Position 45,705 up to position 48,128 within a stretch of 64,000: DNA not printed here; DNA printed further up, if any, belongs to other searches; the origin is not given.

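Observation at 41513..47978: Five-gene Rieske/cytochrome b operon carrying 23 CXXCH plus one CX4CH: octahaem, NapC/NirT-like nonahaem, Rieske, b6, subunit IV fused to seven cyt c domains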

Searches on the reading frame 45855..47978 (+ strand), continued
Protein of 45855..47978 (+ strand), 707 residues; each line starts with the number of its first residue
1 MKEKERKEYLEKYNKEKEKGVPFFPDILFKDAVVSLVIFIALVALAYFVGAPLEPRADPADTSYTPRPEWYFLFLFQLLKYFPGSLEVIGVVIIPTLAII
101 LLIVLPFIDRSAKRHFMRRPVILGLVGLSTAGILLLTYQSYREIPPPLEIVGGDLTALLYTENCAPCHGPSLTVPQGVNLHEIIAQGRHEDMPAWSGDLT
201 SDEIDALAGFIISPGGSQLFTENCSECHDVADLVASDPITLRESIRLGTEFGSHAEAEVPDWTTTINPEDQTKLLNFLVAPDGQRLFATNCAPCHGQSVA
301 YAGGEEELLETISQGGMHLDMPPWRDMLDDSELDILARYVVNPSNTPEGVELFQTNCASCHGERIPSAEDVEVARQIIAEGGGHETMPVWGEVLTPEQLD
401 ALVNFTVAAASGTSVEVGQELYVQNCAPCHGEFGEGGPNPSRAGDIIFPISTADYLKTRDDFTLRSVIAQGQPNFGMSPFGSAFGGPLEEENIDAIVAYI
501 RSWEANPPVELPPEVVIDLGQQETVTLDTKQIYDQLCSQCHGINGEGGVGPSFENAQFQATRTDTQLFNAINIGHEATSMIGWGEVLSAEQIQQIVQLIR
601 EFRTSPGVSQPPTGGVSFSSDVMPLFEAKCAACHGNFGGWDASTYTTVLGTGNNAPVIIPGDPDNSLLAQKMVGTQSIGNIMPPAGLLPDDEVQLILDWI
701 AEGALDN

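Call 9: find_related_loci(query=window:45855-47978:+, collection=genome_contigs, flank=10000)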
Query window:45855-47978:+ (707 aa) in genome_contigs; peptide patterns used: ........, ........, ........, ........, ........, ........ (x = any residue, [..] = any of these).
93 stretches matched a pattern; 21 encode a relative of the query (tblastn E <= 1e-3); 21 distinct loci.
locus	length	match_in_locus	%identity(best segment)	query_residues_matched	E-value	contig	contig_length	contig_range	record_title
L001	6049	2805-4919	80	1-707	0e+0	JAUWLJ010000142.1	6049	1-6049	MAG: Chloroflexota bacterium isolate CSMAG_2369 CSMAG_2369_k141_1926118_length_6049_cov_4.8646, whole genome shotgun seq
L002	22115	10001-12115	79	1-707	0e+0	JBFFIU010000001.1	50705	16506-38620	MAG: Anaerolineales bacterium isolate Mix_mud17.2022.03.13 k141_1440562_length_50705_cov_25.0877, whole genome shotgun s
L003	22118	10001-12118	81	1-707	0e+0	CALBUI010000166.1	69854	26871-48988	MAG: uncultured Anaerolineales bacterium isolate N4_Bin_METABAT__171_1 genome assembly, contig: c_000004397258, whole ge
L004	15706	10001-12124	82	1-707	0e+0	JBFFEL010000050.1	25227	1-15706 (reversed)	MAG: Anaerolineales bacterium isolate Mix_mud13.2021.11.71 k141_358446_length_25227_cov_12.0482, whole genome shotgun se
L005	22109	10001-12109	78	1-707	0e+0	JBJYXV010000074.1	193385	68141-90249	MAG: Anaerolineales bacterium isolate S5_7_050615r2r1_1 S5_7_050615r2r1_1_000000000074, whole genome shotgun sequence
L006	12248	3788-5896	64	1-707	0e+0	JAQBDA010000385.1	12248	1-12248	MAG: Chloroflexota bacterium isolate MAG_401_bin-08 401_bin-08_ctg-385, whole genome shotgun sequence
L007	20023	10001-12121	63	1-707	0e+0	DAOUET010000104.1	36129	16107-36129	MAG TPA_asm: Anaerolineales bacterium isolate N7_331 k137_552721, whole genome shotgun sequence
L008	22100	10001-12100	62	1-707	0e+0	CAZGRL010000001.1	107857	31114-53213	MAG TPA_asm: uncultured Anaerolineaceae bacterium isolate binchicken_co34_481 genome assembly, contig: NODE_136_length_1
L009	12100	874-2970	61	1-707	0e+0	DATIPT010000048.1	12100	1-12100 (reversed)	MAG TPA_asm: Anaerolineales bacterium isolate SMAG_U15858 k141_8403, whole genome shotgun sequence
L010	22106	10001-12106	60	1-707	0e+0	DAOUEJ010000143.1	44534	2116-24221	MAG TPA_asm: Anaerolineales bacterium isolate N5_261 k139_1086306, whole genome shotgun sequence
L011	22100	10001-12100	60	1-707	0e+0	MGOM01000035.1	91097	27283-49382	MAG: Chloroflexi bacterium RBG_19FT_COMBO_62_14 rbg_19ft_combo_scaffold_169, whole genome shotgun sequence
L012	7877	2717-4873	58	1-707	0e+0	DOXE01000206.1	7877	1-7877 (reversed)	MAG TPA_asm: Chloroflexota bacterium isolate UBA11865 contig_40272, whole genome shotgun sequence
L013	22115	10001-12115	61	1-707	0e+0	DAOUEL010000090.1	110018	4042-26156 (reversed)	MAG TPA_asm: Anaerolineales bacterium isolate N6_281 k139_1775364, whole genome shotgun sequence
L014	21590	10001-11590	81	159-707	0e+0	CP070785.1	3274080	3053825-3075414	MAG: Chloroflexota bacterium isolate bin156 chromosome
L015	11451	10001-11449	78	1-638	0e+0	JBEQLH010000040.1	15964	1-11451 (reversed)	MAG: Anaerolineales bacterium isolate Y22TTR21b10o NODE_267_length_15964_cov_9.203281, whole genome shotgun sequence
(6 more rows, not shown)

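Call 16: search_solved_structures(query=window:45855-47978:+, max_evalue=0.001)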
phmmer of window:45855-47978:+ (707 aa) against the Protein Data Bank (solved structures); distinct sequences matched with E-value up to 0.001: 48.
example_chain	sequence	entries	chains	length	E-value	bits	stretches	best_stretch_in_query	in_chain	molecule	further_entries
8uca_3C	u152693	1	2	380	8.1e-13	50.8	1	18-160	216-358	Cytochrome b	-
7o37_C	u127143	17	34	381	8.2e-13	50.8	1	18-160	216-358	Cytochrome b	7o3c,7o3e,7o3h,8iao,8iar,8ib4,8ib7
6q9e_b1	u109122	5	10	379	5.5e-11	44.7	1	20-160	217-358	Cytochrome b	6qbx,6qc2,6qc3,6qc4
1bcc_C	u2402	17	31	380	1.1e-10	43.7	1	20-160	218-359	UBIQUINOL CYTOCHROME C OXIDOREDUCTASE | Cytochrome b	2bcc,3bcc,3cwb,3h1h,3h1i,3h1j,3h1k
5j4z_AC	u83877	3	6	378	1.2e-10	43.6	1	20-160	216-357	Cytochrome b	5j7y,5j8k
5xte_J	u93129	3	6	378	1.2e-10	43.6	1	21-161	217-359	Cytochrome b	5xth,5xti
9cg3_J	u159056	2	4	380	1.2e-10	43.5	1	21-161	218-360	Cytochrome b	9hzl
8zos_A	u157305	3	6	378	2e-10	42.8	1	20-160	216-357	Cytochrome b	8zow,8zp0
5gup_w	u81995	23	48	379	2e-10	42.8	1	20-160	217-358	Cytochrome b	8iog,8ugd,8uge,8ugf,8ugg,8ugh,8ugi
5nmi_C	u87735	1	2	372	7.2e-10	41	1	20-160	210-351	Cytochrome b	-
1qcr_C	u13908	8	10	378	7.5e-10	41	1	20-160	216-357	UBIQUINOL CYTOCHROME C OXIDOREDUCTASE | Cytochrome b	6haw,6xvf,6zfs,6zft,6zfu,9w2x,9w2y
1be3_C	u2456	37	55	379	7.5e-10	41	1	20-160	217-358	CYTOCHROME BC1 COMPLEX | Cytochrome B | Cytochrome b, heme protein, mitochondrial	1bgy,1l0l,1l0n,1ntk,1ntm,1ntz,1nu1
9h8t_J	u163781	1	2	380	1.2e-07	33.7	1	20-160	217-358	Cytochrome b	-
2e74_B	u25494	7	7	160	1.2e-07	33.7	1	19-125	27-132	Cytochrome b6-f complex subunit 4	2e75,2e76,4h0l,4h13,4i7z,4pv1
1vf5_B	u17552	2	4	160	3.5e-07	32.1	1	19-125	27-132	SUBUNIT IV | Cytochrome b6-f complex subunit 4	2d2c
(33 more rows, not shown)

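Call 41: predict_structure(alignment_id=A2)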
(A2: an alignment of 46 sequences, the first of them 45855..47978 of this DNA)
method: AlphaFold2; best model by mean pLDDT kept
length: 707 residues; sequences in the alignment: 46
mean_pLDDT: 64.8   pTM: 0.40
mean pLDDT of the five models: 64.8, 60.1, 56.5, 47.3, 46.2
residues with pLDDT >= 90: 9; 70-90: 289; 50-70: 285; < 50: 124
segments of 3 or more residues with pLDDT < 50: 20-28, 64-69, 83-91, 143-152, 472-486, 510-526, 577-581, 604-613, 635-642, 644-655, 678-686
pLDDT, mean of each block of 10 residues (from residue 1): 68 61 46 60 58 55 50 55 45 51 54 55 60 60 37 66 76 63 65 62 78 81 83 77 85 77 80 83 71 60 71 63 78 91 86 76 70 84 63 82 72 61 72 66 61 65 65 37 48 74 62 39 52 72 65 75 81 57 66 83 47 60 69 49 44 54 72 57 47 77 67
secondary structure, 60 per line:
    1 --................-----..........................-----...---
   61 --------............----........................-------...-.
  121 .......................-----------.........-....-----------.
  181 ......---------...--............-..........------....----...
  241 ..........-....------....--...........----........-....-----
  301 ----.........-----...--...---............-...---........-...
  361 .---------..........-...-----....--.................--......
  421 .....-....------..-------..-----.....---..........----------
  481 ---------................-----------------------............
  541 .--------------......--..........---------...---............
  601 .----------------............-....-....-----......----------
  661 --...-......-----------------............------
elements in order (helices of 4 or more, strands of 3 or more residues): H3-18 H24-49 H69-80 H85-108 H120-143 H155-163 H165-168 H180-186 H201-212 H214-223 H230-233 H238-250 H252-255 H262-265 H268-278 H283-290 H292-295 H305-313 E319-321 H330-341 H349-356 H358-361 H371-380 E382-384 H390-393 H396-412 H415-425 H427-430 H453-457 H461-470 H490-505 H529-541 H556-561 H564-573 H589-601 H618-629 H631-634 H636-639 H645-650 H667-672 H690-701

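Call 44: fold_search(model_id=the predicted structure, library=pdb)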
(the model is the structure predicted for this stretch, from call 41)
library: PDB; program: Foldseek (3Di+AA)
matches with E <= 10: 158; with E <= 0.001: 0
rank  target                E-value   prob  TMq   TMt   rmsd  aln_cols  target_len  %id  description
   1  6h5l_B                2.5e-03  1.00  0.11  0.32  13.4       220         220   24  Kuenenia stuttgartiensis reducing HAO-like protein complex Kustc0457/Kustc0458 (released 2019-04-10)
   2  6adq_C                4.0e-03  1.00  0.11  0.31  17.8       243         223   17  Respiratory Complex CIII2CIV2SOD2 from Mycobacterium smegmatis (released 2018-11-14)
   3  5mxy                  1.3e-02  1.00  0.10  0.81   2.1        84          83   27  KustC0563 c-type cytochrome (released 2018-02-14)
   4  7o38                  1.8e-02  1.00  0.10  0.81   2.0        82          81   24  cytochrome C kustc0562 from Kuenenia stuttgartiensis (released 2021-10-13)
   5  6xkw_p                2.3e-02  0.90  0.10  0.24  19.7       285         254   19  R. capsulatus CIII2CIV bipartite super-complex (SC-2A) with CcoH/cy (released 2020-12-30)
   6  7e1w_O                2.7e-02  0.96  0.11  0.27  18.7       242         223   18  Cryo-EM structure of hybrid respiratory supercomplex consisting of Mycobacterium tuberculosis complexIII and Mycobacte (released 2021-10-27)
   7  6r6n_B                3.0e-02  1.00  0.09  0.59   3.9        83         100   26  Recombinantly produced Kusta0087/Kusta0088 Complex, C32M/C101M mutant (released 2019-10-02)
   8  7qhm_C                3.3e-02  0.98  0.11  0.29  17.5       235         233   16  Cytochrome bcc-aa3 supercomplex (respiratory supercomplex III2/IV2) from Corynebacterium glutamicum (stigmatellin and  (released 2022-05-18)
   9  5lo9_A                3.4e-02  0.38  0.10  0.14  22.1       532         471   15  Thiosulfate dehydrogenase (TsdBA) from Marichromatium purpuratum - "as isolated" form (released 2016-10-12)
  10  6r6m_B                3.9e-02  1.00  0.11  0.68   4.0        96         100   26  Kusta0087/Kusta0088 Complex purified from Kuenenia stuttgartiensis (released 2019-10-02)
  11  7e1v_C                4.1e-02  0.97  0.11  0.31  17.5       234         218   18  Cryo-EM structure of apo hybrid respiratory supercomplex consisting of Mycobacterium tuberculosis complexIII and Mycob (released 2021-10-13)
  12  3mk7_C                4.1e-02  0.96  0.10  0.21  16.4       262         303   16  The structure of CBB3 cytochrome oxidase (released 2010-08-04)
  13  6hwh_i                4.7e-02  0.97  0.10  0.37  14.8       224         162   16  Structure of a functional obligate respiratory supercomplex from Mycobacterium smegmatis (released 2018-11-07)
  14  5xdh_C                5.5e-02  1.00  0.11  0.77   2.3        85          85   25  His/DOPA ligated cytochrome c from an anammox organism KSU-1 (released 2018-03-28)
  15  7q21_C                5.8e-02  0.93  0.10  0.27  18.3       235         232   17  III2-IV2 respiratory supercomplex from Corynebacterium glutamicum (released 2022-02-02)
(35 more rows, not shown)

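Call 51: search_protein_families(library=pfam, proteins=[L013:400-1242:+, L013:1245-2480:+, L013:2745-3857:+, L013:4588-5853:+, L013:5850-7052:+, L013:12665-13726:+, L013:13824-15056:+, L007:12424-14589:+, L007:3525-4355:+, L010:3874-4608:+], max_evalue=0.001)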
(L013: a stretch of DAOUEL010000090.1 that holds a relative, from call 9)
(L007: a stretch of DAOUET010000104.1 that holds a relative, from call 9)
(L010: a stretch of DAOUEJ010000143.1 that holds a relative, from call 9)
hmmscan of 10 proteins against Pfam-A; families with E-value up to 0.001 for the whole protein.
L013:400-1242:+ (280 aa): 13 families
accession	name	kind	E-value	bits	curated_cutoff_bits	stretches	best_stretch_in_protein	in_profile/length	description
PF13247.11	Fer4_11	-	2.2e-17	63.5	26.2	1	115-174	4-65/100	4Fe-4S dicluster domain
PF12838.12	Fer4_7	-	2.5e-16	60.3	27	2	152-236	1-52/52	4Fe-4S dicluster domain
PF00037.32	Fer4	-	1.7e-12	47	21.1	1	147-168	2-23/24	4Fe-4S binding domain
PF12797.12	Fer4_2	-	2.6e-12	46.3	24.5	2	146-165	3-22/22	4Fe-4S binding domain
PF13187.11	Fer4_9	-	6.6e-12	45.7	27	2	152-235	1-50/52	4Fe-4S dicluster domain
PF12837.12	Fer4_6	-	1.1e-10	41.3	25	1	147-167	3-23/24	4Fe-4S binding domain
PF13237.11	Fer4_10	-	2.6e-10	40.5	25.5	2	72-134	2-53/53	4Fe-4S dicluster domain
PF13183.11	Fer4_8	-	6.9e-08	33.4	27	0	151-204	3-57/68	4Fe-4S dicluster domain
PF13534.11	Fer4_17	-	1.2e-05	26.2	22.2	0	152-204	1-49/61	4Fe-4S dicluster domain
PF12798.12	Fer4_3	-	5e-05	24.3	27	0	153-167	1-15/15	4Fe-4S binding domain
PF25160.1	LdpA_Fe-S-bd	-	0.00011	22.3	27.6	1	126-166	6-41/49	LdpA Fe-S cluster-binding domain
PF13484.11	Fer4_16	-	0.00041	21.5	30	0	152-179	1-31/66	4Fe-4S double cluster binding domain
PF14697.11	Fer4_21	-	0.00049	20.6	35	0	120-166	7-55/59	4Fe-4S dicluster domain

L013:1245-2480:+ (411 aa): 1 family
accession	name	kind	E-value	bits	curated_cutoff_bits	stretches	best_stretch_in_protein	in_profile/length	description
PF03916.19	NrfD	-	3.5e-34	119.3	25.8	1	45-353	2-311/313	Polysulphide reductase, NrfD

L013:2745-3857:+ (370 aa): 5 families
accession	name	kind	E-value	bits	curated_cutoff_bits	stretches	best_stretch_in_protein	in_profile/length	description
PF09699.15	Paired_CXXCH_1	-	7.1e-16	58.1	20.6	2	146-175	9-38/41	Doubled CXXCH motif (Paired_CXXCH_1)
PF14537.11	Cytochrom_c3_2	-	9.6e-14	52.1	25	2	145-229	8-78/79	Cytochrome c3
PF14522.11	Cytochrome_C7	-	2.7e-12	46.8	24.8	1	167-229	14-66/67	Cytochrome c7 and related cytochrome c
PF22113.1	Mtrc-MtrF_II-IV_dom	-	1.2e-11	44.8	30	1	40-132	79-175/176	Outer membrane cytochrome MtrC/MtrF-like, domains II/IV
PF02085.21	Cytochrom_CIII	-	0.00071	20.3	22.9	0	146-229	33-101/101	Class III cytochrome C family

L013:4588-5853:+ (421 aa): 6 families
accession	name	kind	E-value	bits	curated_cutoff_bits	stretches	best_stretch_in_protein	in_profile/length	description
PF14522.11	Cytochrome_C7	-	3.9e-14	52.6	24.8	2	175-238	14-67/67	Cytochrome c7 and related cytochrome c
PF14537.11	Cytochrom_c3_2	-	1.4e-10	41.9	25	0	77-182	2-79/79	Cytochrome c3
PF22113.1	Mtrc-MtrF_II-IV_dom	-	3.1e-10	40.3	30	0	37-132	77-176/176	Outer membrane cytochrome MtrC/MtrF-like, domains II/IV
PF09699.15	Paired_CXXCH_1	-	2.7e-05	24.2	20.6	0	207-239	8-38/41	Doubled CXXCH motif (Paired_CXXCH_1)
PF02085.21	Cytochrom_CIII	-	5.9e-05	23.8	22.9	0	68-181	19-101/101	Class III cytochrome C family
PF03264.19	Cytochrom_NNT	-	0.00043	20.5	24.1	0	175-212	126-164/174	NapC/NirT cytochrome c family, N-terminal region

L013:5850-7052:+ (400 aa): 2 families
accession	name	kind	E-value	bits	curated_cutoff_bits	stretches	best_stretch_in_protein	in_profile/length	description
PF01292.26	Ni_hydr_CYTB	-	1.8e-13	51.1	30.1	2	16-106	88-178/179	Prokaryotic cytochrome b561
PF07635.16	PSCyt1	-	3.7e-09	37.5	22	1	328-370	1-44/59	Planctomycete cytochrome C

L013:12665-13726:+ (353 aa): 5 families
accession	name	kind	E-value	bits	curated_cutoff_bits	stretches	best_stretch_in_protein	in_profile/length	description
PF14537.11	Cytochrom_c3_2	-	5.4e-10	40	25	1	68-152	4-69/79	Cytochrome c3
PF14522.11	Cytochrome_C7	-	1.3e-09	38.2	24.8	0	69-148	12-67/67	Cytochrome c7 and related cytochrome c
PF22113.1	Mtrc-MtrF_II-IV_dom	-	8.6e-09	35.6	30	0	72-116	122-166/176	Outer membrane cytochrome MtrC/MtrF-like, domains II/IV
PF09699.15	Paired_CXXCH_1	-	1.4e-05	25.1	20.6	0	236-270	1-38/41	Doubled CXXCH motif (Paired_CXXCH_1)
PF02085.21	Cytochrom_CIII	-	0.0002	22.1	22.9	0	235-271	27-56/101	Class III cytochrome C family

L013:13824-15056:+ (410 aa): 2 families
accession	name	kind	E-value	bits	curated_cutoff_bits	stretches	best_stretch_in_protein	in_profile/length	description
PF14522.11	Cytochrome_C7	-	1e-06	28.9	24.8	0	158-198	13-50/67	Cytochrome c7 and related cytochrome c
PF14537.11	Cytochrom_c3_2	-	0.00026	21.8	25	0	261-284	57-78/79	Cytochrome c3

L007:12424-14589:+ (721 aa): 4 families
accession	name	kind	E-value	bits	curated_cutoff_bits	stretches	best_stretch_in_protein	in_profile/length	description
PF14522.11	Cytochrome_C7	-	7.1e-17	61.4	24.8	2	411-494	3-67/67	Cytochrome c7 and related cytochrome c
PF14537.11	Cytochrom_c3_2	-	3.7e-10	40.6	25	0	232-257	56-79/79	Cytochrome c3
PF02085.21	Cytochrom_CIII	-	5e-10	40.1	22.9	0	555-591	27-61/101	Class III cytochrome C family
PF22113.1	Mtrc-MtrF_II-IV_dom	-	2.2e-07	31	30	1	72-169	60-167/176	Outer membrane cytochrome MtrC/MtrF-like, domains II/IV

L007:3525-4355:+ (276 aa): 1 family
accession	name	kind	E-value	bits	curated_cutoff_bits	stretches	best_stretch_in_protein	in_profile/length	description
PF01292.26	Ni_hydr_CYTB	-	1.2e-15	58.2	30.1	1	48-229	1-167/179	Prokaryotic cytochrome b561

L010:3874-4608:+ (244 aa): 1 family
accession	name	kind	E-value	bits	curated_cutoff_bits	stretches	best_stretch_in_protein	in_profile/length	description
PF01292.26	Ni_hydr_CYTB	-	7.9e-13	49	30.1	1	23-199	1-160/179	Prokaryotic cytochrome b561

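Call 57: find_encoding_contigs(protein=P0066, flank=10000, max_places=2)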
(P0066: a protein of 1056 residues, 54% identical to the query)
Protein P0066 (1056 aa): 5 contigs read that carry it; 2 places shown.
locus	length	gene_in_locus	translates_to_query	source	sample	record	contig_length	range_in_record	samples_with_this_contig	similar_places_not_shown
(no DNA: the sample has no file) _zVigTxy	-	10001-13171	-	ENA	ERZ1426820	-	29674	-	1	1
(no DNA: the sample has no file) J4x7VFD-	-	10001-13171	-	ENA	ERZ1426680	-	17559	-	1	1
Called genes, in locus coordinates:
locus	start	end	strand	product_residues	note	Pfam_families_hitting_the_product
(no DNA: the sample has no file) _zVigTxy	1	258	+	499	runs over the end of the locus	PF09699:Paired_CXXCH_1 (weak), PF14522:Cytochrome_C7 (faint), PF22113:Mtrc-MtrF_II-IV_dom (faint)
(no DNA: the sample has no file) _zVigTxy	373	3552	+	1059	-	PF00082:Peptidase_S8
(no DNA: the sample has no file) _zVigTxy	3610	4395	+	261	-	PF00565:SNase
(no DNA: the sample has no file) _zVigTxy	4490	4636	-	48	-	-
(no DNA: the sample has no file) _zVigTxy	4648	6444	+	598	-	PF03264:Cytochrom_NNT, PF14522:Cytochrome_C7 (faint), PF07635:PSCyt1 (weak)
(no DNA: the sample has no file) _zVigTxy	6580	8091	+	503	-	PF07730:HisKA_3, PF02518:HATPase_c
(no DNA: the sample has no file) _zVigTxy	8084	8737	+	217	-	PF00072:Response_reg, PF00196:GerE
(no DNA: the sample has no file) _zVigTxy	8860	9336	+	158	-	PF00355:Rieske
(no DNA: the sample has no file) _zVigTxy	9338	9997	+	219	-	PF00033:Cytochrome_B, PF13631:Cytochrom_B_N_2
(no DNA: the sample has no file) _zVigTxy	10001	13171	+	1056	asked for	PF00032:Cytochrom_B_C, PF14376:Haem_bd (faint), PF13442:Cytochrome_CBB3, PF14495:Cytochrom_C550 (faint), PF13442:Cytochrome_CBB3, PF00034:Cytochrom_C, PF13442:Cytochrome_CBB3, PF07635:PSCyt1 (weak), +4 more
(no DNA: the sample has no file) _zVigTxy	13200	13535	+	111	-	-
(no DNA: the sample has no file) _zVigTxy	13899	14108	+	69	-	PF00313:CSD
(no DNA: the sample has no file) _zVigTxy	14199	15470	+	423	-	PF13439:Glyco_transf_4, PF13579:Glyco_trans_4_4, PF00534:Glycos_transf_1, PF13692:Glyco_trans_1_4, PF13524:Glyco_trans_1_2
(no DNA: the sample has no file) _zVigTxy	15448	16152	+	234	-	PF00072:Response_reg, PF00486:Trans_reg_C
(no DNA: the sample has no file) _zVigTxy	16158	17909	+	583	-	PF00672:HAMP, PF08448:PAS_4 (weak), PF00512:HisKA, PF02518:HATPase_c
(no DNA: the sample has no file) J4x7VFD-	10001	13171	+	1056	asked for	PF00032:Cytochrom_B_C, PF14376:Haem_bd (faint), PF13442:Cytochrome_CBB3, PF14495:Cytochrom_C550 (faint), PF13442:Cytochrome_CBB3, PF00034:Cytochrom_C, PF13442:Cytochrome_CBB3, PF07635:PSCyt1 (weak), +4 more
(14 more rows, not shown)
